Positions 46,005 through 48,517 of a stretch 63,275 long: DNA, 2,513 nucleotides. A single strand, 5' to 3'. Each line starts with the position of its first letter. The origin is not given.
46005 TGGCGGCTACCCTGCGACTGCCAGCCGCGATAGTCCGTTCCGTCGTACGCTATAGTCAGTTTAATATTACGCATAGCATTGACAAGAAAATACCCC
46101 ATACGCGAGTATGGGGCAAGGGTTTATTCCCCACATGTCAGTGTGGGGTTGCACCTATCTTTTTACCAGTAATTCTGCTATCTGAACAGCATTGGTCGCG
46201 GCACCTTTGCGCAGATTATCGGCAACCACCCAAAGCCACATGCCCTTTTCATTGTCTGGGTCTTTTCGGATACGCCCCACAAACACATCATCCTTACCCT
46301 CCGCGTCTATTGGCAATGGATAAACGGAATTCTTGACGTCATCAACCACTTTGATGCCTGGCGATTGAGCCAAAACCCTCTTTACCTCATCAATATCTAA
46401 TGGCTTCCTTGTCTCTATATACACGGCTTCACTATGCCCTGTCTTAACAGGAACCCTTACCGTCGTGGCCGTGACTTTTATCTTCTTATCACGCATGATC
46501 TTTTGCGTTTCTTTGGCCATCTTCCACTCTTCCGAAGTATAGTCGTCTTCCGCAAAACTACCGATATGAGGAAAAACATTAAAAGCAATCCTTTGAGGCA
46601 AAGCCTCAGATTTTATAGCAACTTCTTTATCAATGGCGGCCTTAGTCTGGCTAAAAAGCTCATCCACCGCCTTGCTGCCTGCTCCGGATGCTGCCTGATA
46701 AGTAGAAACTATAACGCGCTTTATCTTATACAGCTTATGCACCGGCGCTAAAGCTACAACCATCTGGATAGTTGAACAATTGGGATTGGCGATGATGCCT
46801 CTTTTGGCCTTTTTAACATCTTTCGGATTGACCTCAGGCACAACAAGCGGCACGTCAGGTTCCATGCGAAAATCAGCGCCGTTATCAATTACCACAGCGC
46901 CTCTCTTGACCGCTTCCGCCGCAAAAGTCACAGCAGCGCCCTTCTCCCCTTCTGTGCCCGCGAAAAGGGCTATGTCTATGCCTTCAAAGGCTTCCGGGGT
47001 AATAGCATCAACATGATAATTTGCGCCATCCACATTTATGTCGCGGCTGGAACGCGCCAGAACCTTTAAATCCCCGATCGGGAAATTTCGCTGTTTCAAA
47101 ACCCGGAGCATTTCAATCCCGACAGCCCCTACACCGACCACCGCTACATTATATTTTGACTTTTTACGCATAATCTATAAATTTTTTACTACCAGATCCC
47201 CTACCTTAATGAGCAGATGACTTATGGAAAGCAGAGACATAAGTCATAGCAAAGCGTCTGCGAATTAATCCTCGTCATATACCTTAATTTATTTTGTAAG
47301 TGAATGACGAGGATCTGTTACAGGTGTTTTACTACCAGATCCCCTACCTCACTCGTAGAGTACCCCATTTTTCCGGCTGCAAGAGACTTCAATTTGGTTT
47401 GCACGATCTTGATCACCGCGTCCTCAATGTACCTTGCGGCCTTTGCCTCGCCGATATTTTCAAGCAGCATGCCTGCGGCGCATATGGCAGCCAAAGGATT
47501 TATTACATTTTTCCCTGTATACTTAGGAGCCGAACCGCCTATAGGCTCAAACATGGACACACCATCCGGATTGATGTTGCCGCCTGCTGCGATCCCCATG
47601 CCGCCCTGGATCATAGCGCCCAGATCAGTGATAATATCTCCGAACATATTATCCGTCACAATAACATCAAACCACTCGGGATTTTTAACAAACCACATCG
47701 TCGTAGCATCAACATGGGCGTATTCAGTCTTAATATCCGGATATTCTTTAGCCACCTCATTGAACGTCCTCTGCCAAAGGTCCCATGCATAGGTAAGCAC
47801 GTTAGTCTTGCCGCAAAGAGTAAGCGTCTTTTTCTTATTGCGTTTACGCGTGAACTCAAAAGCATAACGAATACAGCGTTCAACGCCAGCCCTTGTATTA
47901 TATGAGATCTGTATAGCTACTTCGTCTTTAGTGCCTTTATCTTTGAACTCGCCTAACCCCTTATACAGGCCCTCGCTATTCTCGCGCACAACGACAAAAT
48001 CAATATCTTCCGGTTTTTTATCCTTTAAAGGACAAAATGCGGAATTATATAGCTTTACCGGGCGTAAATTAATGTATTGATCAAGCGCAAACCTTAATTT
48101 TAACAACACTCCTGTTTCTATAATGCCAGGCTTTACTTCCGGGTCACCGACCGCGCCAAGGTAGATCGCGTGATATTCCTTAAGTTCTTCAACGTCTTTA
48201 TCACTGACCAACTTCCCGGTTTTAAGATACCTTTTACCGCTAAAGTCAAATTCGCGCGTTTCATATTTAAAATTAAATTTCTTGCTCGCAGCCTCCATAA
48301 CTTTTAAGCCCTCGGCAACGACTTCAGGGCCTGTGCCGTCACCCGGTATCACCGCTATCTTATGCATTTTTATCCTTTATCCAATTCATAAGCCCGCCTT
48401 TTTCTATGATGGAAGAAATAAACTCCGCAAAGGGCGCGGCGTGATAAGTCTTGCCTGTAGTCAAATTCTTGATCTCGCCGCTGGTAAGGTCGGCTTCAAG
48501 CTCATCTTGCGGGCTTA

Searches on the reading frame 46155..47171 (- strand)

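Call 35: search_protein_families(library=pfam, proteins=[window:46155-47171:-])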
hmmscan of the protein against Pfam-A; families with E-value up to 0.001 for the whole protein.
window:46155-47171:- (338 aa): 4 families
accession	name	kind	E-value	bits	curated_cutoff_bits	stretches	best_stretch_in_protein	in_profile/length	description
PF02774.23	Semialdhyde_dhC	-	1.8e-53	181.9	26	1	141-322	1-184/184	Semialdehyde dehydrogenase, dimerisation domain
PF01118.30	Semialdhyde_dh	-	2.4e-23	83.3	26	1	8-122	1-121/121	Semialdehyde dehydrogenase, NAD binding domain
PF02800.25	Gp_dh_C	-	2.3e-05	24.5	24.4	1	217-271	56-110/158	Glyceraldehyde 3-phosphate dehydrogenase, C-terminal domain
PF22698.1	Semialdhyde_dhC_1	-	0.00056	20.2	27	0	132-171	1-42/165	Semialdehyde dehydrogenase, dimerisation domain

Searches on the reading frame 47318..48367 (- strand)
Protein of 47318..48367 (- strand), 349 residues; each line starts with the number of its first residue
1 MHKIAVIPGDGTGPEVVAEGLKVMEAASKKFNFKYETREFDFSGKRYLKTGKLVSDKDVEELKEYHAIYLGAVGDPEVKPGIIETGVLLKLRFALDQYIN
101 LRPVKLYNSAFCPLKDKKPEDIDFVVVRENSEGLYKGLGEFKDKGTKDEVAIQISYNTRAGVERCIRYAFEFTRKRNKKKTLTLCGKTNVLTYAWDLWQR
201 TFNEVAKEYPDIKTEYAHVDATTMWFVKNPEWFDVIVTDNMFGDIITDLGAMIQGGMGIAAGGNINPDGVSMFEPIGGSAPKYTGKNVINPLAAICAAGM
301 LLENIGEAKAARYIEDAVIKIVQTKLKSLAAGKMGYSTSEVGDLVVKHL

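Call 35: search_protein_families(library=pfam, proteins=[window:47318-48367:-])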
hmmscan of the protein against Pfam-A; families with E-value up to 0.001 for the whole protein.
window:47318-48367:- (349 aa): 1 family
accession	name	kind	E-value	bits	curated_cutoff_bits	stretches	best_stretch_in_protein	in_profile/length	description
PF00180.25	Iso_dh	-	6.8e-94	315.4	27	1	3-345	1-348/348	Isocitrate/isopropylmalate dehydrogenase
